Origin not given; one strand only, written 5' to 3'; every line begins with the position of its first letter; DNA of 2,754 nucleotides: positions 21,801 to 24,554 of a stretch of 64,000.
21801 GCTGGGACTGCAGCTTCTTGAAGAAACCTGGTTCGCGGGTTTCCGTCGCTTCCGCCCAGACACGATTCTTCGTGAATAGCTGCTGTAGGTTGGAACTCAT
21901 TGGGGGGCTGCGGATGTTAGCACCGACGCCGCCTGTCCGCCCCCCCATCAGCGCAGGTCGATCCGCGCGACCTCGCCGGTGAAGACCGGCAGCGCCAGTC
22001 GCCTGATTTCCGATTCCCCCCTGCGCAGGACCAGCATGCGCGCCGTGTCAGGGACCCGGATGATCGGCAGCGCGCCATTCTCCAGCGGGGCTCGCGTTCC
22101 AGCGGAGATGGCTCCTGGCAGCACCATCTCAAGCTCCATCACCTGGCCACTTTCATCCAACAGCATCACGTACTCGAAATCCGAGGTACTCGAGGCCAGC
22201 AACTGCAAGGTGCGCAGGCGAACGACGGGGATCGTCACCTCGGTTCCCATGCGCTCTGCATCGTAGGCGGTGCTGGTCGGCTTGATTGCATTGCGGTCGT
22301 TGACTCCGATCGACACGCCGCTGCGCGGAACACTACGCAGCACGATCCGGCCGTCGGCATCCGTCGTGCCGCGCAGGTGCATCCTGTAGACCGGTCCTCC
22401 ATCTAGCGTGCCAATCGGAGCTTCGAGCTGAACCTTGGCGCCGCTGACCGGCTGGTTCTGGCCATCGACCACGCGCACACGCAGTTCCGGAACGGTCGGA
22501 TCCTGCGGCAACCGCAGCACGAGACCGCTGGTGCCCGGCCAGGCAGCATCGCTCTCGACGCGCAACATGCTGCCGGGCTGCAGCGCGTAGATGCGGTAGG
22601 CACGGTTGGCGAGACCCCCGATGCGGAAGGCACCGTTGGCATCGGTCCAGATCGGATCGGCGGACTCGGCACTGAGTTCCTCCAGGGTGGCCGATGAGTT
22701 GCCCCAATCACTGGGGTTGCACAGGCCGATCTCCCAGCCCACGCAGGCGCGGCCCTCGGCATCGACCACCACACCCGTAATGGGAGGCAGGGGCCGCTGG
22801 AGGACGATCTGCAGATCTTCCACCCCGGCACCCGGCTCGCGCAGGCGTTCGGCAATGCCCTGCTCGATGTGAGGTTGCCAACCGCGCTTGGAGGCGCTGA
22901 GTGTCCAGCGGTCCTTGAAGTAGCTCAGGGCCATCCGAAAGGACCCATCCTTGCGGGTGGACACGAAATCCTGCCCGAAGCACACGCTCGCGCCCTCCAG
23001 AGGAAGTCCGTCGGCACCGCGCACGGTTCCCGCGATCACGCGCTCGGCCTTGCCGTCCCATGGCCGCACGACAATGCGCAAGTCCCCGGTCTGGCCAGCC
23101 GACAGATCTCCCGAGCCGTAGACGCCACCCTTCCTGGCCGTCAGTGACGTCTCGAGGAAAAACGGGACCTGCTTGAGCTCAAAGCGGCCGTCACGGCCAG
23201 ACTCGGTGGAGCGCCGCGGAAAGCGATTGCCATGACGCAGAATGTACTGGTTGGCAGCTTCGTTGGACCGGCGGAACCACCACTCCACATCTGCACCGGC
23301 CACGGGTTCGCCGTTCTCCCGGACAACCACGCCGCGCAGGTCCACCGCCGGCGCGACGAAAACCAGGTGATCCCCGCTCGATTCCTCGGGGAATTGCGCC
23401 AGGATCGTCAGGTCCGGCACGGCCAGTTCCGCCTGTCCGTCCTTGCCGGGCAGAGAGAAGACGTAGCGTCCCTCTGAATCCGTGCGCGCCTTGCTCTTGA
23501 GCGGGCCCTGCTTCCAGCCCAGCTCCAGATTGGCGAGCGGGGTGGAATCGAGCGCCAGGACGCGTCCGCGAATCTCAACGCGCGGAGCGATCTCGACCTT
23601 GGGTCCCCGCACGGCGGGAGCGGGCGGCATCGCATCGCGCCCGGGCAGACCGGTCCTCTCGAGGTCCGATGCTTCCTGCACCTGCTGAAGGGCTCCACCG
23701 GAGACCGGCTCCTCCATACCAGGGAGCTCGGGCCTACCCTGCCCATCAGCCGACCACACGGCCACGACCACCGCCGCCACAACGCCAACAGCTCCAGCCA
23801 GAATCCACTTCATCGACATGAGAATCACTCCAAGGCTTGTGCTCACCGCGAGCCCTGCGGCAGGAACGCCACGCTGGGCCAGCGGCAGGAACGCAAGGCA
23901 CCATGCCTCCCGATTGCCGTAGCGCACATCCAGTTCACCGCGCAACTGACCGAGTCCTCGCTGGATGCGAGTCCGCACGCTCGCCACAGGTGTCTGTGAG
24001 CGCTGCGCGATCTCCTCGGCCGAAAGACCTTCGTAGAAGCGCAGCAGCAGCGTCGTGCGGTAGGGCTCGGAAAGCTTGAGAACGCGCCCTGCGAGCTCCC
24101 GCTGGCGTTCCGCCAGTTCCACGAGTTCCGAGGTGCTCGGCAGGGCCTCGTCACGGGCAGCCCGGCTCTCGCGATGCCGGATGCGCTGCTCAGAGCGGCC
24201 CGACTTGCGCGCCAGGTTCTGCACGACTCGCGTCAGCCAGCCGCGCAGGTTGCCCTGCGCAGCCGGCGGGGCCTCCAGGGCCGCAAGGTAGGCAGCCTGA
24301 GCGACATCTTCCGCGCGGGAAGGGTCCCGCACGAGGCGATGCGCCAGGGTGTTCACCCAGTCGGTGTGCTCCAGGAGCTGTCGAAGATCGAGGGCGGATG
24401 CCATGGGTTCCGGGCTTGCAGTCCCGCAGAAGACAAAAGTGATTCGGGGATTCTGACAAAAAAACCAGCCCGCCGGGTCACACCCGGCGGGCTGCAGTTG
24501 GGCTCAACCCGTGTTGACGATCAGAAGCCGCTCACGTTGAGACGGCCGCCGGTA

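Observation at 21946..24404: ECF sigma factor fused to a TM helix and five CarboxypepD_reg-like domains, overlapping the start of a beta-carbonic anhydrase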

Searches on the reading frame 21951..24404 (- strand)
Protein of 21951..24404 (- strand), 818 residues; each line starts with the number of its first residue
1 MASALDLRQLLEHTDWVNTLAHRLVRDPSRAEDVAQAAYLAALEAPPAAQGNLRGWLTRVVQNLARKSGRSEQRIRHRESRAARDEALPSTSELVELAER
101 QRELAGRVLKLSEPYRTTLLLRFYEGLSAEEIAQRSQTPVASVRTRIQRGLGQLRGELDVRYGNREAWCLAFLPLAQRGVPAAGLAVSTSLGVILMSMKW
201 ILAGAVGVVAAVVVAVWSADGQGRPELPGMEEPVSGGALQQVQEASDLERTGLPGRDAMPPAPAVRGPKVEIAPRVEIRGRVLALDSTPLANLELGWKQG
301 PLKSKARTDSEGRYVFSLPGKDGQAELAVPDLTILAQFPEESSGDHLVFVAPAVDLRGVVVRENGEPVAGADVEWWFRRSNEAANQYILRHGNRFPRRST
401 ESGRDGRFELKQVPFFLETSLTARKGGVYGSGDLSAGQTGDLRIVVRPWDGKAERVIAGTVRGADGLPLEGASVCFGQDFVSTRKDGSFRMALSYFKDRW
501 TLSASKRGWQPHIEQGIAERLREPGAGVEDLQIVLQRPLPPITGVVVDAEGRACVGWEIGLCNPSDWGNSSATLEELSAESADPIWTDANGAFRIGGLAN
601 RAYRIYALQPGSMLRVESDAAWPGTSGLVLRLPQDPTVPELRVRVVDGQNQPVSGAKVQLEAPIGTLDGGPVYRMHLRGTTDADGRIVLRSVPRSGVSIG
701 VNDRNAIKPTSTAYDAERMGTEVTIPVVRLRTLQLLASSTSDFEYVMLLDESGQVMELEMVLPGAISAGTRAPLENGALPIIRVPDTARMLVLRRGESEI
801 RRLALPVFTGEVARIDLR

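Call 3: search_protein_families(library=pfam, proteins=[window:21951-24404:-], max_evalue=0.1)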
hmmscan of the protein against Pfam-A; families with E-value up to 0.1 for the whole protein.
window:21951-24404:- (818 aa): 12 families
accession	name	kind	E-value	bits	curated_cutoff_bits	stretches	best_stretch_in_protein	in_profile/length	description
PF13620.12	CarboxypepD_reg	-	3.5e-28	98.2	32.3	5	457-517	2-67/82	Carboxypeptidase regulatory-like domain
PF08281.18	Sigma70_r4_2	-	1.5e-10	41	25.7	1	104-154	4-54/54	Sigma-70, region 4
PF04542.20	Sigma70_r2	-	1.1e-09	38.4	24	1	12-74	4-70/71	Sigma-70 region 2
PF02369.22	Big_1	-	1.5e-07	31.8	34.9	1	640-687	20-62/93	Bacterial Ig-like domain (group 1)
PF04545.22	Sigma70_r4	-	7.3e-06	25.8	24.1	1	110-155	4-49/50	Sigma-70, region 4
PF25020.1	TTR_TEN1-4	-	5.6e-05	23.4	27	0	453-491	5-47/86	Teneurin TTR-like domain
PF13715.12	CarbopepD_reg_2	-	9.1e-05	22.9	32.2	0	278-320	1-42/88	CarboxypepD_reg-like domain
PF20598.4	DUF6795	-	0.00093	19.9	27.4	0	360-385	4-29/103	Domain of unknown function (DUF6795)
PF00775.27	Dioxygenase_C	-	0.0056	16.6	27.3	0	356-379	32-55/182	Dioxygenase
PF10670.15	DUF4198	-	0.01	16.4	34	0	359-409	151-192/209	Domain of unknown function (DUF4198)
PF16371.11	MetallophosN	-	0.017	15.7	35.6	0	459-492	1-33/77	N terminal of Calcineurin-like phosphoesterase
PF15976.11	CooC_C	-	0.045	14.2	29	0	457-505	19-67/93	CS1-pili formation C-terminal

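Call 6: search_protein_families(library=ncbifam, proteins=[window:21951-24404:-], max_evalue=0.01)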
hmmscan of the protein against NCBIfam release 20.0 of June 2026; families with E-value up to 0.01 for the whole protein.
window:21951-24404:- (818 aa): 67 families (the best 25 are shown)
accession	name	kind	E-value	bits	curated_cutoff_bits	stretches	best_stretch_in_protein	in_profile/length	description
TIGR02983.1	SigE-fam_strep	subfamily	4.9e-16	59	141.55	1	16-159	18-159/162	SigE family RNA polymerase sigma factor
NF007228.0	PRK09646.1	subfamily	1.2e-15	57.6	226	1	17-161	43-193/194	ECF RNA polymerase sigma factor SigK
NF004113.0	PRK05602.1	equivalog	6.3e-15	55.3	208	1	13-161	54-204/211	RNA polymerase sigma factor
NF009172.0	PRK12519.1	subfamily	7.1e-15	55.1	222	1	13-158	38-189/194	RNA polymerase sigma factor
TIGR02937.1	sigma70-ECF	superfamily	1.1e-14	54.4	42.9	1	8-157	4-164/165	sigma-70 family RNA polymerase sigma factor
NF007227.0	PRK09645.1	subfamily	3.2e-14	53.2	202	1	10-158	18-170/177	sigma-70 family RNA polymerase sigma factor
TIGR02985.1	Sig70_bacteroi1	subfamily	4e-14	53.2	126.4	1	17-158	14-162/162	RNA polymerase sigma-70 factor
NF007223.0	PRK09641.1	equivalog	5.1e-14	52.5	209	1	14-158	28-184/187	RNA polymerase sigma factor SigW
NF009189.0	PRK12537.1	equivalog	6.2e-14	51.9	261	1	18-156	37-179/182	RNA polymerase sigma factor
NF008888.0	PRK11922.1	equivalog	2.1e-13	50.5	204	1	20-161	46-199/231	RNA polymerase sigma factor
NF007229.0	PRK09647.1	equivalog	3.9e-13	49.2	265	1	12-162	52-206/220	RNA polymerase sigma factor SigE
NF058625.1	sigma_PG0214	equivalog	2.9e-12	46.6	130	1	14-158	14-161/170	GFO_1088 family ECF-type sigma factor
TIGR02939.1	RpoE_Sigma70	equivalog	2.1e-11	44.2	236.15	1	16-150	32-178/190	RNA polymerase sigma factor RpoE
TIGR02948.1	SigW_bacill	equivalog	2.5e-11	44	243.1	1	14-158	28-184/187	RNA polymerase sigma factor SigW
TIGR02947.1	SigH_actino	hypoth_equivalog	3.1e-11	43.3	251.55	1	8-159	15-180/193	RNA polymerase sigma-70 factor, TIGR02947 family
TIGR02989.1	Sig-70_gvs1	subfamily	6.8e-11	42.4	124.55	1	8-152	5-152/158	RNA polymerase sigma-70 factor, Rhodopirellula/Verrucomicrobium family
TIGR02984.1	Sig-70_plancto1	subfamily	3e-09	36.7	183.75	1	79-157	111-187/189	RNA polymerase sigma-70 factor, Planctomycetaceae-specific subfamily 1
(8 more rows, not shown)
